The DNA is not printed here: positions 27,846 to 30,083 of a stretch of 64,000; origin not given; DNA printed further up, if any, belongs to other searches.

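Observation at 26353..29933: Amino-acid decarboxylase translationally coupled to an NhaC-family antiporter instead of an APC-family exchanger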

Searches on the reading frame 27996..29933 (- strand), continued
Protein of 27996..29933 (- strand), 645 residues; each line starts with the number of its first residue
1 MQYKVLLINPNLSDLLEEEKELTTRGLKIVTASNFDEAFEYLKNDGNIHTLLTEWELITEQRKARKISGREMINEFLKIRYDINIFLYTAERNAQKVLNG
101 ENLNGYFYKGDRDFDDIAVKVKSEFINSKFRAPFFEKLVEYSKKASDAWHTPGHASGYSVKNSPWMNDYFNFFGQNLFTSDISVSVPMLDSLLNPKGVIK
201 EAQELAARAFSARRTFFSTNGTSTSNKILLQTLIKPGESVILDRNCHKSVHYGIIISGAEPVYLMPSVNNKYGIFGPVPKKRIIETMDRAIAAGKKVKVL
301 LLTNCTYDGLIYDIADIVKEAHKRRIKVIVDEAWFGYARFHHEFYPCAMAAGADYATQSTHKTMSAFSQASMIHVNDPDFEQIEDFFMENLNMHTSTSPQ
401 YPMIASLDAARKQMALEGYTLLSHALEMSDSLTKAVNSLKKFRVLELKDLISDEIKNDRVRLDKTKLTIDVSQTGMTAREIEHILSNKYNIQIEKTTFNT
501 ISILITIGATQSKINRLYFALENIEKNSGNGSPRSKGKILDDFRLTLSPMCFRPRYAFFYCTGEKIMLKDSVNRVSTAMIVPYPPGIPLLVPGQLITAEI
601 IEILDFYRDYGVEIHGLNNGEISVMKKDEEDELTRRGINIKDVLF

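Call 77: search_solved_structures(query=window:27996-29933:-, show_alignments=4, max_evalue=1e-60)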
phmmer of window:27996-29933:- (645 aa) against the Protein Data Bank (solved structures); distinct sequences matched with E-value up to 1e-60: 10.
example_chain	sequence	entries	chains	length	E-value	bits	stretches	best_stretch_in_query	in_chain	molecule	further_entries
9n0o_A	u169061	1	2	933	3.9e-89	302.9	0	78-339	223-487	Probable amino acid decarboxylase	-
9n0n_A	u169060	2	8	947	4.2e-89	302.8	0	78-339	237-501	Probable amino acid decarboxylase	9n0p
6q6i_A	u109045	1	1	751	1.6e-77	264.5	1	130-436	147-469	Biodegradative arginine decarboxylase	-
9e0m_A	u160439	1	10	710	2.9e-67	230.7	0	95-437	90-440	Lysine decarboxylase, inducible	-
9e0o_A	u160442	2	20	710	3.6e-67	230.3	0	95-437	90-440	Lysine decarboxylase, inducible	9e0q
5fkx_A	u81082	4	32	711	1.4e-65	225.1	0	73-439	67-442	LYSINE DECARBOXYLASE, INDUCIBLE | Inducible lysine decarboxylase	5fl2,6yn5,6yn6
5fkz_E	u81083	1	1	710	1.5e-65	224.9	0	17-439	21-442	LYSINE DECARBOXYLASE, CONSTITUTIVE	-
3n75_A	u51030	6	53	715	1.6e-65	224.9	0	73-439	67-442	Lysine decarboxylase, inducible | Inducible lysine decarboxylase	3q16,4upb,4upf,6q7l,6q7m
6y3x_A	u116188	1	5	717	1e-64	222.2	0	102-430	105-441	Lysine decarboxylase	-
5xx1_A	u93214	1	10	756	1.4e-61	211.9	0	22-430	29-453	Arginine decarboxylase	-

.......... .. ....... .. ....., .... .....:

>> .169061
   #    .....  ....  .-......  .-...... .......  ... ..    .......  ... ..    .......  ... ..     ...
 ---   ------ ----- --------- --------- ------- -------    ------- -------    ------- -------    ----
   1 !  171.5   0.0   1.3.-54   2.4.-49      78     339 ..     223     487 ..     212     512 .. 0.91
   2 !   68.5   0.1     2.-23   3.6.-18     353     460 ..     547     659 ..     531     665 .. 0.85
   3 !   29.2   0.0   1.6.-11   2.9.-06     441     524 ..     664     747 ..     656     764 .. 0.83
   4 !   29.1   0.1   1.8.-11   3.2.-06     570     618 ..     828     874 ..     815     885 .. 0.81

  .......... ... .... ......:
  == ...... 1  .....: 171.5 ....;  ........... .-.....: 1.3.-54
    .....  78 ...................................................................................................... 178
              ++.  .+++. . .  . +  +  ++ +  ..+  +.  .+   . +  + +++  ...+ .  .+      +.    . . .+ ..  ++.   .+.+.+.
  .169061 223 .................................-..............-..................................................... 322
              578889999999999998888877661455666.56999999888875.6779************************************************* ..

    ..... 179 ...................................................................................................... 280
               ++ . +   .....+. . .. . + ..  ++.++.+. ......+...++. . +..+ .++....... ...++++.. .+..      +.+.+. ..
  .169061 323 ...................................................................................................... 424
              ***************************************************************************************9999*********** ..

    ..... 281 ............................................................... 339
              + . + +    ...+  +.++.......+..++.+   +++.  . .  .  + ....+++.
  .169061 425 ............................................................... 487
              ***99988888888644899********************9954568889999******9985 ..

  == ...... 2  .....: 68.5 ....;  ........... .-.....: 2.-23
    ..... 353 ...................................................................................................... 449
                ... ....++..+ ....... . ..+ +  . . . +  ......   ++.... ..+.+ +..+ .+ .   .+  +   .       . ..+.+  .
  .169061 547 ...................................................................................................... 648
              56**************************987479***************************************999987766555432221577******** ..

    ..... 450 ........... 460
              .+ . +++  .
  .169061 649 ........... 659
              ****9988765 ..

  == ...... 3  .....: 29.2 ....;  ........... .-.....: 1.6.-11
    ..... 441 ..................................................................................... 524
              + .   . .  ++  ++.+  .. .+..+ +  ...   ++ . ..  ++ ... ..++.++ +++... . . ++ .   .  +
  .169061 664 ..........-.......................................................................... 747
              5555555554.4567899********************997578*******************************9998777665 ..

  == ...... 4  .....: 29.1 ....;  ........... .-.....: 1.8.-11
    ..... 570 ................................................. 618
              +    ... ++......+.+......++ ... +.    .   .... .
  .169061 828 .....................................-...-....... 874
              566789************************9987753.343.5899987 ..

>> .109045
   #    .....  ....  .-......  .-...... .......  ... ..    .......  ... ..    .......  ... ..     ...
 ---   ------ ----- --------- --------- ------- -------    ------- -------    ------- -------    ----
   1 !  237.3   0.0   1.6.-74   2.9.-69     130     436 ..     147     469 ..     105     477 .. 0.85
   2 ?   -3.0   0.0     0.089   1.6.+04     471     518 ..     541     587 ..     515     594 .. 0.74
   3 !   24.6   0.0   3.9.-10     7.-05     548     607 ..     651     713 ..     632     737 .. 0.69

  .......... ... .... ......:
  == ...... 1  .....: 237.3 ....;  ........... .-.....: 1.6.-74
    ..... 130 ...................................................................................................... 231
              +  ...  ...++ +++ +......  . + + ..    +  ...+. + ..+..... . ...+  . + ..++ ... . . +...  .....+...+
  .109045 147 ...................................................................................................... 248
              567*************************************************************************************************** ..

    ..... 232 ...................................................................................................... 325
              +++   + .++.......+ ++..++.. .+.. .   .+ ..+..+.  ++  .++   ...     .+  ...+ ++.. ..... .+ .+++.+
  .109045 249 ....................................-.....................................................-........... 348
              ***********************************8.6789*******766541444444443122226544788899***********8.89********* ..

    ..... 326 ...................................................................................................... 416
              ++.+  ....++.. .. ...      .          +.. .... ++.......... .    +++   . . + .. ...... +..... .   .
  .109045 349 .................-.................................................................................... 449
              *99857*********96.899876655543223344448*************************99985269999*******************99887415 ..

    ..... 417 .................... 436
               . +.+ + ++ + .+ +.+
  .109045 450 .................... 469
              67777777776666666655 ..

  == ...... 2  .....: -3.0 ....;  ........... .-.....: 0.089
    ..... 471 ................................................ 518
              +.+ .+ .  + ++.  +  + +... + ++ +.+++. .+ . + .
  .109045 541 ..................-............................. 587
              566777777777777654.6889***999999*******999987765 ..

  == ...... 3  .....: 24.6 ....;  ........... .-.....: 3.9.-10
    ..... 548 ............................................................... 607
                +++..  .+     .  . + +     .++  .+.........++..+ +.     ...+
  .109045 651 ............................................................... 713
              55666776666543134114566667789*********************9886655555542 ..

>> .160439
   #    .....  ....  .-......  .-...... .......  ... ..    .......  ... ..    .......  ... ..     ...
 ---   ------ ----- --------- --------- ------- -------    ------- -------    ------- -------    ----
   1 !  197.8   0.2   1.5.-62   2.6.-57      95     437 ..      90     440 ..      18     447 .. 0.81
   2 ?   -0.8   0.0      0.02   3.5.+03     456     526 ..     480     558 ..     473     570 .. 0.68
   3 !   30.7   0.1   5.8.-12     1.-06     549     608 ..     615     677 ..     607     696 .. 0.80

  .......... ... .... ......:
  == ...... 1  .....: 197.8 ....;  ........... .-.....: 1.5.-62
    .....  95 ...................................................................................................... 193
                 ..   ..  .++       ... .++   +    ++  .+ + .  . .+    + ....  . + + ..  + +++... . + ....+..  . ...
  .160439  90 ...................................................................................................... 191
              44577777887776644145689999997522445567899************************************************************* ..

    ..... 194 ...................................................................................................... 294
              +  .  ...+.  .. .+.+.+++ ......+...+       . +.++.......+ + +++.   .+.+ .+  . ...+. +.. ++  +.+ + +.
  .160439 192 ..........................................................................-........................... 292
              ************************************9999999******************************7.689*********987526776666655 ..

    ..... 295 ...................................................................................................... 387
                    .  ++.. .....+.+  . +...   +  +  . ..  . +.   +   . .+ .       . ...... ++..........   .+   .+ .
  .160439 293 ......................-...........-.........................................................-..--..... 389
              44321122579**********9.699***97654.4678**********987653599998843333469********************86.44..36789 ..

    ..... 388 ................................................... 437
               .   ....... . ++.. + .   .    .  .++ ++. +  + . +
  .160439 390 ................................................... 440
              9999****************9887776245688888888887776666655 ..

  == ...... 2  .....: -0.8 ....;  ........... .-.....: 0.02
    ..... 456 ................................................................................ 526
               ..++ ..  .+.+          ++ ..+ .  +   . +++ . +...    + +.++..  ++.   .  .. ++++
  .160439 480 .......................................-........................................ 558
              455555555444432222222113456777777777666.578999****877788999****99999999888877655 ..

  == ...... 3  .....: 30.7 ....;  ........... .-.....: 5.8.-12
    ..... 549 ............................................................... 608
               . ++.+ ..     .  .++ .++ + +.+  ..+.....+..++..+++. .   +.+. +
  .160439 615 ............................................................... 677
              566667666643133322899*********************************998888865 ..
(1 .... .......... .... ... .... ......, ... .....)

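Call 88: predict_structure(alignment_id=A1)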
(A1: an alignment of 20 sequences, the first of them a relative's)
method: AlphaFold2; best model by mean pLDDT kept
length: 645 residues; sequences in the alignment: 20
mean_pLDDT: 68.2   pTM: 0.52
mean pLDDT of the five models: 68.2, 65.9, 63.2, 57.9, 55.7
residues with pLDDT >= 90: 82; 70-90: 284; 50-70: 123; < 50: 156
segments of 3 or more residues with pLDDT < 50: 98-100, 129-192, 334-341, 361-369, 396-422, 529-560, 583-587, 642-645
pLDDT, mean of each block of 10 residues (from residue 1): 81 91 91 90 82 86 71 83 84 56 80 87 63 34 30 28 37 34 30 53 59 69 72 88 73 75 86 82 94 94 72 86 94 48 70 79 38 82 78 50 35 36 64 88 91 86 82 84 72 73 64 70 73 30 35 40 79 81 52 74 73 72 82 63 38
secondary structure, 60 per line:
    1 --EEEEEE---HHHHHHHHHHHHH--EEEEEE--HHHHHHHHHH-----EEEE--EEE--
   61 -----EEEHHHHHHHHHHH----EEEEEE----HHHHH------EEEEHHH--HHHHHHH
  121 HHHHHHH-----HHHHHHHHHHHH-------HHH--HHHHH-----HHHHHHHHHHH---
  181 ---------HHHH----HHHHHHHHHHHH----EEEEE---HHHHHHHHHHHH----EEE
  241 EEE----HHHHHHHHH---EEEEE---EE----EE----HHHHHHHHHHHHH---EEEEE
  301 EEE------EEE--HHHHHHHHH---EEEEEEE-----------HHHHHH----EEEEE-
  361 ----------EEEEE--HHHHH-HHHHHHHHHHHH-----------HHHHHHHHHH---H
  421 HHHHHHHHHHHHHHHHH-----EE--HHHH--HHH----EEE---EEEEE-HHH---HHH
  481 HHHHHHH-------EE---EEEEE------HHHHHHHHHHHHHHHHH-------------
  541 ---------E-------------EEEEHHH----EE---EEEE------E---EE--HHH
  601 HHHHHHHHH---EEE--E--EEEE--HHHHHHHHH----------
elements in order: E3-8 H12-24 E27-32 H35-44 E50-53 E56-58 E66-68 H69-79 E84-89 H94-98 E105-108 H114-127 H133-144 H157-161 H167-177 H190-193 H198-209 E214-218 H222-233 E238-243 H248-256 E260-264 H280-292 E296-303 E310-312 H315-323 E327-333 H345-350 E355-359 E371-375 H378-382 H384-395 H407-416 H420-437 H447-450 E460-462 E466-470 H478-487 E500-504 H511-527 E564-567 E580-583 H598-609 E613-615 E621-624 H627-635

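Call 90: fold_search(model_id=the predicted structure, library=pdb)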
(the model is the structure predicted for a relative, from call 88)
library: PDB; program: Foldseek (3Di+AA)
matches with E <= 10: 1995; with E <= 0.001: 1665
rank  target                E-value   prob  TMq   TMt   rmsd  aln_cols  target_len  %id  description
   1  9e0o_A                8.3e-39  1.00  0.45  0.41  26.1       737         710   26  CryoEM structure of inducible Lysine decarboxylase from Hafnia alvei L-hydrazino-Lysine analog at 2.04 Angstrom resolu (released 2025-06-04)
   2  9e0m_A                2.7e-38  1.00  0.45  0.41  26.2       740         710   27  CryoEM structure of holoenzyme of inducible Lysine decarboxylase from Hafnia alvei holoenzyme at 2.19 Angstrom resolut (released 2025-06-04)
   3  5fkz                  2.2e-37  1.00  0.45  0.41  26.6       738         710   25  Structure of E.coli Constitutive lysine decarboxylase (released 2016-09-21)
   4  9n0o_B                2.4e-37  1.00  0.45  0.38  30.3       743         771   28  CryoEM structure of Rv2531c dimer from Mycobacterium tuberculosis (released 2025-11-26)
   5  3n75_A                2.4e-37  1.00  0.45  0.41  26.4       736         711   26  X-ray Crystal Structure of the Escherichia coli Inducible Lysine Decarboxylase LdcI (released 2011-02-16)
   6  4upb_A                3.8e-37  1.00  0.46  0.42  26.4       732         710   26  Electron cryo-microscopy of the complex formed between the hexameric ATPase RavA and the decameric inducible decarboxy (released 2014-08-20)
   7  9n0o_A                7.0e-37  1.00  0.46  0.39  30.2       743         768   28  CryoEM structure of Rv2531c dimer from Mycobacterium tuberculosis (released 2025-11-26)
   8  9n0p_D                1.4e-36  1.00  0.46  0.39  31.1       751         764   26  Cryo EM structure of the Open tetramer of Rv2531c from Mycobacterium Tuberculosis. (released 2025-11-26)
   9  6y3x_A                1.8e-36  1.00  0.44  0.40  26.7       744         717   26  Crystal structure of the Francisella novicida lysine decarboxylase LdcF (released 2021-01-27)
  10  5xx1_D                1.4e-35  1.00  0.44  0.39  26.6       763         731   23  Crystal structure of Arginine decarboxylase (AdiA) from Salmonella typhimurium (released 2018-05-16)
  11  5xx1_A                1.7e-35  1.00  0.43  0.38  26.5       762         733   22  Crystal structure of Arginine decarboxylase (AdiA) from Salmonella typhimurium (released 2018-05-16)
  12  5xx1_G                1.8e-35  1.00  0.44  0.39  26.6       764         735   22  Crystal structure of Arginine decarboxylase (AdiA) from Salmonella typhimurium (released 2018-05-16)
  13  5xx1_H                1.8e-35  1.00  0.44  0.39  26.6       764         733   22  Crystal structure of Arginine decarboxylase (AdiA) from Salmonella typhimurium (released 2018-05-16)
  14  9n0p_A                2.0e-35  1.00  0.46  0.39  30.8       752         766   27  Cryo EM structure of the Open tetramer of Rv2531c from Mycobacterium Tuberculosis. (released 2025-11-26)
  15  5xx1_I                2.1e-35  1.00  0.44  0.39  26.6       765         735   22  Crystal structure of Arginine decarboxylase (AdiA) from Salmonella typhimurium (released 2018-05-16)
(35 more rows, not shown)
